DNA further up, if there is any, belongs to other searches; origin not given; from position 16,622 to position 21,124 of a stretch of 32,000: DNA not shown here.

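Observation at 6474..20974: Firmicute-style (T7SSb-like) parts list around an Rhs toxin in a high-GC actinobacterium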

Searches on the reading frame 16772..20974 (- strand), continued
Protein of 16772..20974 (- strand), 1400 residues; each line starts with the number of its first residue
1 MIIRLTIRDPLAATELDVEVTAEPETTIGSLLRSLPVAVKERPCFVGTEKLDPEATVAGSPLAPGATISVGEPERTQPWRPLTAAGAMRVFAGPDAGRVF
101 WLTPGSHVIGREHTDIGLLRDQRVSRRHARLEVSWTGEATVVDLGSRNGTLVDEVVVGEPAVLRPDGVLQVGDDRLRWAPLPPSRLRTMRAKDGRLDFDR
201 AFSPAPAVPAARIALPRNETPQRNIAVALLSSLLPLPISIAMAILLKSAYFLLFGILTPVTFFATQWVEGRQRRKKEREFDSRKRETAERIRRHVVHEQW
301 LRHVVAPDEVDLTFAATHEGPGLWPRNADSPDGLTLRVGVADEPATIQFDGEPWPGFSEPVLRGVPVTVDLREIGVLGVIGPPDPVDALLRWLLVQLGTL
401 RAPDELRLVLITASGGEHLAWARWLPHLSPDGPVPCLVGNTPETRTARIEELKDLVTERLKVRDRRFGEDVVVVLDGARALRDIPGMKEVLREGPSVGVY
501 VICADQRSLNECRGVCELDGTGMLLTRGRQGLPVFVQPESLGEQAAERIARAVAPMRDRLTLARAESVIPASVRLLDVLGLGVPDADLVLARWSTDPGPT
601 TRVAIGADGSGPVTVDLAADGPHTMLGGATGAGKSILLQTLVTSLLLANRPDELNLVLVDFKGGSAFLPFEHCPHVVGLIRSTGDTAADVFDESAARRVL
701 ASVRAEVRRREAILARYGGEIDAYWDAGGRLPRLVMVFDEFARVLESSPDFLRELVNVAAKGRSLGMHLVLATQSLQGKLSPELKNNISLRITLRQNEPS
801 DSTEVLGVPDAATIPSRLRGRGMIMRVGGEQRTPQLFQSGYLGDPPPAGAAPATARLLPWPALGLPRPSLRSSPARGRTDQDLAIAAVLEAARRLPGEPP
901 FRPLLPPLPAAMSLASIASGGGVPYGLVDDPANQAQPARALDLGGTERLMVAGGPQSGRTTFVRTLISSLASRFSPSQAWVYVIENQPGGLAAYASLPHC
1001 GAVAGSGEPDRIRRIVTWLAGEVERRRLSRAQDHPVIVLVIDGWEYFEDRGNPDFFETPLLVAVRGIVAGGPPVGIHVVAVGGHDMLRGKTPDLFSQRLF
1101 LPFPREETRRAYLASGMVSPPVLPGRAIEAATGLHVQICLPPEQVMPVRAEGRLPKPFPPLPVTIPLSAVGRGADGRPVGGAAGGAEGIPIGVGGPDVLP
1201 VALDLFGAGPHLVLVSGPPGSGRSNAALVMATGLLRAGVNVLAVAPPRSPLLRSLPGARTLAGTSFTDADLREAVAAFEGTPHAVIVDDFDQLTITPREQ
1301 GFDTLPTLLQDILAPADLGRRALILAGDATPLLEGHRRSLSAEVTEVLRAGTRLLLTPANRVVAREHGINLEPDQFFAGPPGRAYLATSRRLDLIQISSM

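Call 30: find_encoding_contigs(protein=P0144, flank=10000, max_places=1)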
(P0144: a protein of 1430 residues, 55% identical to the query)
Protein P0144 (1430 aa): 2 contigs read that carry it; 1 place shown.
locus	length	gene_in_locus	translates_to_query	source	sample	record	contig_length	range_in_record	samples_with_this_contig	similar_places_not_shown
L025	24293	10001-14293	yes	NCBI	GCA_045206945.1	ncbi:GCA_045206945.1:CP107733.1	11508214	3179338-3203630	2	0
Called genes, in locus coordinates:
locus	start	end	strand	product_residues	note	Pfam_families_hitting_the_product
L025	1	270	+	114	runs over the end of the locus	-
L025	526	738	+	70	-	-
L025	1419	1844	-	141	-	-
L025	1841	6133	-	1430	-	PF20148:DUF6531, PF05593:RHS_repeat, PF25023:TEN_YD-shell, PF05593:RHS_repeat, PF25023:TEN_YD-shell, PF05593:RHS_repeat, PF03527:RHS, PF25023:TEN_YD-shell (weak)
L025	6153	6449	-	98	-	PF06013:WXG100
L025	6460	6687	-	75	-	-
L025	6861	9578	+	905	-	PF00069:Pkinase, PF07714:PK_Tyr_Ser-Thr, PF23414:Beta-prop_EML_2, PF25391:WD40_Gbeta, PF23381:Beta-prop_IFT122_1st, PF24807:WD40_CDC20-Fz, PF25168:Beta-prop_WDR36-Utp21_2nd, PF25173:Beta-prop_WDR3_1st, +25 more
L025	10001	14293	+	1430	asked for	PF16697:Yop-YscD_cpl, PF25199:nSTAND_NTPase5 (faint), PF00498:FHA, PF01078:Mg_chelatase (faint), PF01580:FtsK_SpoIIIE, PF12846:AAA_10 (faint), PF13191:AAA_16 (faint), PF01580:FtsK_SpoIIIE, +2 more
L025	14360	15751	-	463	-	PF00069:Pkinase, PF07714:PK_Tyr_Ser-Thr, PF11241:DUF3043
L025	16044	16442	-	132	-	PF01850:PIN (weak)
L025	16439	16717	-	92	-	-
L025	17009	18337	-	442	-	PF01938:TRAM, PF13847:Methyltransf_31, PF13649:Methyltransf_25 (faint), PF05958:tRNA_U5-meth_tr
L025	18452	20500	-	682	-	PF13520:AA_permease_2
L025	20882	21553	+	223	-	PF02254:TrkA_N, PF02080:TrkA_C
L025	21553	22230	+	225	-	PF02254:TrkA_N, PF02558:ApbA (weak), PF13241:NAD_binding_7 (weak), PF13460:NAD_binding_10 (weak), PF02080:TrkA_C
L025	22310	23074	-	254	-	PF11361:DUF3159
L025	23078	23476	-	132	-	-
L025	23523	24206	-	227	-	PF00072:Response_reg, PF00486:Trans_reg_C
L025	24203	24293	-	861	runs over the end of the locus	-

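Call 31: find_encoding_contigs(protein=P0178, flank=10000, max_places=1)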
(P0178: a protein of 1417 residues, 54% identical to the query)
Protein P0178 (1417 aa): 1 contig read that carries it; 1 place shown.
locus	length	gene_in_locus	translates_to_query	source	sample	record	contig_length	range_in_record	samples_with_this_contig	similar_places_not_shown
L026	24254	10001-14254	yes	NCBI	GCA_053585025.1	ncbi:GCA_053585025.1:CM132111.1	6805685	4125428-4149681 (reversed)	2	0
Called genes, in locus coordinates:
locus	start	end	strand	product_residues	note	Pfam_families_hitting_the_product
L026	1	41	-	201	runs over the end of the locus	PF00072:Response_reg, PF00196:GerE, PF08281:Sigma70_r4_2 (weak)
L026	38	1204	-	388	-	PF07730:HisKA_3, PF02518:HATPase_c (weak)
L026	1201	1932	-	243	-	PF01061:ABC2_membrane, PF12698:ABC2_membrane_3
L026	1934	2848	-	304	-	PF00005:ABC_tran, PF13304:AAA_21 (faint)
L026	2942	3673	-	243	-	PF00106:adh_short, PF08659:KR (weak), PF13561:adh_short_C2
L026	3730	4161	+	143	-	PF12802:MarR_2 (weak), PF01047:MarR (weak), PF24034:DUF7343 (weak)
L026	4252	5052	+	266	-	PF04672:Methyltransf_19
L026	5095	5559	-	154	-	-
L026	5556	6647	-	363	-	-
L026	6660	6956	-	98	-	PF06013:WXG100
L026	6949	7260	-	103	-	-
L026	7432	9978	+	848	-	PF00069:Pkinase, PF07714:PK_Tyr_Ser-Thr, PF24780:WD40_MABP1-WDR62_1st, PF24814:WD40_Prp19, PF23381:Beta-prop_IFT122_1st, PF23414:Beta-prop_EML_2, PF24807:WD40_CDC20-Fz, PF25168:Beta-prop_WDR36-Utp21_2nd, +17 more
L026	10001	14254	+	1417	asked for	PF16697:Yop-YscD_cpl, PF00498:FHA, PF13401:AAA_22 (faint), PF01580:FtsK_SpoIIIE, PF25199:nSTAND_NTPase5 (faint), PF01580:FtsK_SpoIIIE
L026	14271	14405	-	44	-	-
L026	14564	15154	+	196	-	PF19054:DUF5753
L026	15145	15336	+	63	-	PF04149:DUF397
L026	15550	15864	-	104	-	-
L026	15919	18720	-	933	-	PF00246:Peptidase_M14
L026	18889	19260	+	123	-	PF19953:EACC1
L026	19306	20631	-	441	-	PF00704:Glyco_hydro_18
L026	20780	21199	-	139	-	PF01243:PNPOx_N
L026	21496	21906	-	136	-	PF00903:Glyoxalase, PF22677:Ble-like_N (faint)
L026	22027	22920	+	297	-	PF01370:Epimerase, PF04321:RmlD_sub_bind, PF01073:3Beta_HSD (weak), PF13460:NAD_binding_10 (weak), PF16363:GDP_Man_Dehyd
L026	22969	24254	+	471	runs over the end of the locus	-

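Call 32: find_encoding_contigs(protein=P0205, flank=10000, max_places=1)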
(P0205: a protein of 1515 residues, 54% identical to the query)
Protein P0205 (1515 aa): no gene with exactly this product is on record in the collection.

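Call 45: search_dna_similar(query=window:16772-20974:-, collection=plasmids, mode=protein, max_rows=40, rows=spread, max_evalue=1e-20)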
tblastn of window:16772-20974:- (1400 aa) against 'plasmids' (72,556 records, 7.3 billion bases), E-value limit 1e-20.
Records with a match: 37; places in all: 44; records where one place covers at least 80% of the query: 4.
Best place of each record, by identity: 80-90% 1; <60% 36.
By first word of the organism name: Streptomyces 25; Embleya 2; Streptantibioticus 2; Nocardia 2; Nonomuraea 1; Curtobacterium 1; Arthrobacter 1; Tsukamurella 1; Brevibacillus 1; Agathobacter 1.
By predicted mobility (MOB-suite, as given by PLSDB): non-mobilizable 23; mobilizable 14.
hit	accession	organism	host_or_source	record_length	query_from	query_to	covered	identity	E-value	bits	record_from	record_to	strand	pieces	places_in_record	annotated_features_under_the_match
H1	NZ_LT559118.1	Nonomuraea gerenzanensis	-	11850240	1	1400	97%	83.5%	0e+0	2045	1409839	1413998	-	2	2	none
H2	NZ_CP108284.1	Streptomyces atratus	-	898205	1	1142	82%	33.9%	2e-120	425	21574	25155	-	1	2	FtsK/SpoIIIE domain-containing protein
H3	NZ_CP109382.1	Streptomyces atratus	-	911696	1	1142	82%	33.9%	2e-120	425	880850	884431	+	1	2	FtsK/SpoIIIE domain-containing protein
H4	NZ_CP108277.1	Streptomyces atratus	-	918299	1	1142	82%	33.9%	2e-120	425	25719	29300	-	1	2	FtsK/SpoIIIE domain-containing protein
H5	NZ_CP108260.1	Streptomyces sp. NBC_00055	-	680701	3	1099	78%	32.3%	2e-93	342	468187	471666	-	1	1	FtsK/SpoIIIE domain-containing protein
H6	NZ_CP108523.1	Streptomyces sp. NBC_01230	-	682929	3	1099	78%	32.3%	2e-93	342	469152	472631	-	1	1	FtsK/SpoIIIE domain-containing protein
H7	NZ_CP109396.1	Streptomyces sp. NBC_01527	-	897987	3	1099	78%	32.3%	2e-93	342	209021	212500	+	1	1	FtsK/SpoIIIE domain-containing protein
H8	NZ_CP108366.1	Streptomyces sp. NBC_01340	-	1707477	3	1099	78%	32.2%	6e-92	337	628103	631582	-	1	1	none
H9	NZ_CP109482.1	Streptomyces sp. NBC_01450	-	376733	1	1001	72%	33.9%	9e-90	331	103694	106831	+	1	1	FtsK/SpoIIIE domain-containing protein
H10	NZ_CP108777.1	Embleya sp. NBC_00896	-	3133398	241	1099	61%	33.0%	3e-97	353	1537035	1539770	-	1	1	none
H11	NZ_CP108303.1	Streptomyces sp. NBC_00019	-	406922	43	839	57%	34.2%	3e-88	326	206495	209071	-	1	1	FtsK/SpoIIIE domain-containing protein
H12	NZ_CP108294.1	Streptomyces sp. NBC_00028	-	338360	40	839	57%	33.7%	1e-83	311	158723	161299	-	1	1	FtsK/SpoIIIE domain-containing protein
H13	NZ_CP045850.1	Streptomyces clavuligerus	pure culture single spore ...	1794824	44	839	57%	33.8%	2e-82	308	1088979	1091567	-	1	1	none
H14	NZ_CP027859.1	Streptomyces clavuligerus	Cell culture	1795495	44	839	57%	33.8%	2e-82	308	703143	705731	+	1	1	none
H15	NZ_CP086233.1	Streptomyces clavuligerus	whole organism,soil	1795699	44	839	57%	33.8%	2e-82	308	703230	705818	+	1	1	none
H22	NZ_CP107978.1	Streptomyces coelicoflavus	-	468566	241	815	41%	30.7%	4e-39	168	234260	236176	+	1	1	eccCa: type VII secretion protein EccCa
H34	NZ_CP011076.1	Brevibacillus laterosporus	Oryza sativa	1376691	272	831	40%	25.9%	2e-40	172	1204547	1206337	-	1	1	none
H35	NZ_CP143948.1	Agathobacter rectalis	Homo sapiens,cell culture,fecal sample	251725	275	839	40%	23.1%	3e-25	122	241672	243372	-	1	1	essC: type VII secretion protein EssC | FHA domain-containing protein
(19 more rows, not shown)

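Call 47: search_protein_representatives(protein=window:17525-20974:-)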
Query: 1150 residues. Proteins with E-value up to 0.001 (for the whole library): 33119; up to 1e-10: 15960; up to 1e-30: 5252. The best 150 are listed.
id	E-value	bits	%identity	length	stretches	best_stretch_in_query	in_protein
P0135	0.0e+00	1396.4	59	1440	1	1-1143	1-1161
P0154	0.0e+00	1352.5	57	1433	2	1-1140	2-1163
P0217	0.0e+00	1084.4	56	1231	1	2-985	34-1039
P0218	3.4e-280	948.8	47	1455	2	15-1146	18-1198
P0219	6.2e-248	841.9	45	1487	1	15-1144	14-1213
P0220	2.6e-239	813.4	66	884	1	545-1142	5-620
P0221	4.4e-239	812.6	54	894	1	51-895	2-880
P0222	3.4e-209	713.6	53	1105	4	305-713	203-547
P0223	7.6e-205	699.2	40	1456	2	2-1143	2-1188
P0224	1.4e-181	622.2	46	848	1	1-812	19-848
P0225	1.1e-173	596.1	41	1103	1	17-1030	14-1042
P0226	4.2e-168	577.5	39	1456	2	12-1140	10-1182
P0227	1.2e-162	559.4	40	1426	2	5-1028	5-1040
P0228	1.9e-162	558.8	38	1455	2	40-1140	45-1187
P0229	2.6e-162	558.3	32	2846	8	615-1030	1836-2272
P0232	1.6e-159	549.1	43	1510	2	3-1135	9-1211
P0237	4.0e-153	527.9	37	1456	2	2-1140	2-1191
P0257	2.3e-144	498.9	33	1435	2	5-1140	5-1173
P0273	3.4e-139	481.8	34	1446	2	5-1139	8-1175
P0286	2.5e-136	472.3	37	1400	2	3-1144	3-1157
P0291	7.4e-136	470.8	33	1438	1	3-1143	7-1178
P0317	1.3e-129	450.0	36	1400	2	16-1140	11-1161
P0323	8.5e-129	447.4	36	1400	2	5-1142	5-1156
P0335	2.0e-127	442.8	33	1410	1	15-1139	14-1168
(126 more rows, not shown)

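Call 48: list_cluster_members(proteins=[P0218, P0223, P0226, P0232, P0237, P0257, P0229, P0273, P0291, P0335])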
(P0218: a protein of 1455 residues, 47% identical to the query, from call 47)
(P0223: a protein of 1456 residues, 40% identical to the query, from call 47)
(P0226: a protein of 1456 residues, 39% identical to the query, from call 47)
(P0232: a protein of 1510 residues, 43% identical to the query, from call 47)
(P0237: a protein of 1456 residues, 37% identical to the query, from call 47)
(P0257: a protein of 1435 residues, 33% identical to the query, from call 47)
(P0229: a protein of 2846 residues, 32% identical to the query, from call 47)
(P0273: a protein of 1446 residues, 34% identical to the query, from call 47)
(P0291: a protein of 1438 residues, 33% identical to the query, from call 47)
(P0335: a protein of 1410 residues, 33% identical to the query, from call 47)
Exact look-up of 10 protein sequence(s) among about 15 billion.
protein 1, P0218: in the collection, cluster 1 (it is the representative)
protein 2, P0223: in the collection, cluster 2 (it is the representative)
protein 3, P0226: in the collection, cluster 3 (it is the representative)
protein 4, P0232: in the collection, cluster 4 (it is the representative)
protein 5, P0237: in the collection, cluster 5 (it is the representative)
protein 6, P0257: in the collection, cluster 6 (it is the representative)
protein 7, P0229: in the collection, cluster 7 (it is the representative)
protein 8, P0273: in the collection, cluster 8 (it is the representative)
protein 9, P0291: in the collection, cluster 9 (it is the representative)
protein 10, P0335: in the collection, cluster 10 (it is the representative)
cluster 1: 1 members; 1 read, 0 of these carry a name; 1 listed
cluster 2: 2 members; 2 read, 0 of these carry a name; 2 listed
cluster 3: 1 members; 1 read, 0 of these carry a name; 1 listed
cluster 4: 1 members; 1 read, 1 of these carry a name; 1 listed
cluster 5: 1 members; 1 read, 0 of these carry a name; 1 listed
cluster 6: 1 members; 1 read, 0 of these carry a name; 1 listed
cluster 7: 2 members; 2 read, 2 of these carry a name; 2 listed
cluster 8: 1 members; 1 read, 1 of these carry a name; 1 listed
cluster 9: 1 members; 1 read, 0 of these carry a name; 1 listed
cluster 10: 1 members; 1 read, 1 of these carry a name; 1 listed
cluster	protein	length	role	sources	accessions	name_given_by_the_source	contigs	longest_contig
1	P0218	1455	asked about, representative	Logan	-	-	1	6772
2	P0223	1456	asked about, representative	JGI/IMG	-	-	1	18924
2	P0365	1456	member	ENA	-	-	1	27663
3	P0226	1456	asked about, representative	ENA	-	-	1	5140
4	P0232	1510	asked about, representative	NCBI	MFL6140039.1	MAG: FtsK/SpoIIIE domain-containing protein [Frankiaceae bacterium]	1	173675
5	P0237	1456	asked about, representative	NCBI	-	-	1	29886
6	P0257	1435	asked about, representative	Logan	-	-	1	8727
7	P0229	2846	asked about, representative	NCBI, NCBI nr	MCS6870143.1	MAG: FtsK/SpoIIIE domain-containing protein [Anaerolineae bacterium] | FtsK/SpoIIIE domain-containing protein [Anaerolineae bacterium]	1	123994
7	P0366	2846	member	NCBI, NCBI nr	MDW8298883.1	MAG: FtsK/SpoIIIE domain-containing protein [Anaerolineae bacterium] | FtsK/SpoIIIE domain-containing protein [Anaerolineae bacterium]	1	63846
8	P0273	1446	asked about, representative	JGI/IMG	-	DNA segregation ATPase FtsK/SpoIIIE, S-DNA-T family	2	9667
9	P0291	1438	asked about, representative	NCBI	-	-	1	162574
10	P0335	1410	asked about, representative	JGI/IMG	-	S-DNA-T family DNA segregation ATPase FtsK/SpoIIIE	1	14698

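Call 59: get_annotated_region(hit=H35, flank=9000)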
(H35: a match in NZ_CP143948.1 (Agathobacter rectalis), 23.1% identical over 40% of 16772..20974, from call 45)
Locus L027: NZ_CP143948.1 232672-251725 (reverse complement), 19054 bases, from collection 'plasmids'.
description: Agathobacter rectalis strain DFI.5.28 plasmid unnamed1, complete sequence
organism: Agathobacter rectalis (NCBI taxid 39491)
taxonomy: Bacteria; Bacillota; Clostridia; Lachnospirales; Lachnospiraceae; Agathobacter; Agathobacter rectalis
host: -; source: Homo sapiens,cell culture,fecal sample; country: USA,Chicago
typing (MOB-suite, as given by PLSDB): non-mobilizable
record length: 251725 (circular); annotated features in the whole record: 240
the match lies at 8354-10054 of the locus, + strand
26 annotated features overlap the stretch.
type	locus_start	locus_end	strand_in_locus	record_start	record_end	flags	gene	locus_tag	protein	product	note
CDS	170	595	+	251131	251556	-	-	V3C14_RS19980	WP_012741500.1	hypothetical protein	-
CDS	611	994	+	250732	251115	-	-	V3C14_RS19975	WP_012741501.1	hypothetical protein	-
CDS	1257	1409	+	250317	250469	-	-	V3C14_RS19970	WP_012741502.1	hypothetical protein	-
CDS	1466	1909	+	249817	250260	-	-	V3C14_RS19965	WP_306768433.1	hypothetical protein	-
CDS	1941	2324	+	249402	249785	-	-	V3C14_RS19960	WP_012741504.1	hypothetical protein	-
CDS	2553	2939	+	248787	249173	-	-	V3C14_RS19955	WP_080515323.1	hypothetical protein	-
CDS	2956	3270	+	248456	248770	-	-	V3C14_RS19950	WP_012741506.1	hypothetical protein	-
CDS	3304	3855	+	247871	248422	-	-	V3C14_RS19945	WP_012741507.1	hypothetical protein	-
CDS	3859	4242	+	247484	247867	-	-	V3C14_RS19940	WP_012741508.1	hypothetical protein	-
CDS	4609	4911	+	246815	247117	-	-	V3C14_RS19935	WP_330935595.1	WXG100 family type VII secretion target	-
CDS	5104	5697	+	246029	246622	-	-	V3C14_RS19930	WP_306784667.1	hypothetical protein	-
CDS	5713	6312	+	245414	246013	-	-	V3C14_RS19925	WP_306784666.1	hypothetical protein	-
CDS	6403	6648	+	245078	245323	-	-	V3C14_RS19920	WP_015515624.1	Imm59 family immunity protein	-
CDS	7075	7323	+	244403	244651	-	-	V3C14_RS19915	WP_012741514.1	Imm59 family immunity protein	-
CDS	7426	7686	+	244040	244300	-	-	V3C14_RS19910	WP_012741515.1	EsaB/YukD family protein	-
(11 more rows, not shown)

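Call 60: get_annotated_region(hit=H34, flank=9000)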
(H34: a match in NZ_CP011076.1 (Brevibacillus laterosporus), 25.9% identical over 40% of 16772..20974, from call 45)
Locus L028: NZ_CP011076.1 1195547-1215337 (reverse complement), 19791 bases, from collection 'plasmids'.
description: Brevibacillus laterosporus strain B9 plasmid unnamed2, complete sequence
organism: Brevibacillus laterosporus (NCBI taxid 1465)
taxonomy: Bacteria; Bacillota; Bacilli; Bacillales; Paenibacillaceae; Brevibacillus; Brevibacillus laterosporus
host: -; source: Oryza sativa; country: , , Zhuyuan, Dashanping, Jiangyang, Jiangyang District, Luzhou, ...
typing (MOB-suite, as given by PLSDB): non-mobilizable
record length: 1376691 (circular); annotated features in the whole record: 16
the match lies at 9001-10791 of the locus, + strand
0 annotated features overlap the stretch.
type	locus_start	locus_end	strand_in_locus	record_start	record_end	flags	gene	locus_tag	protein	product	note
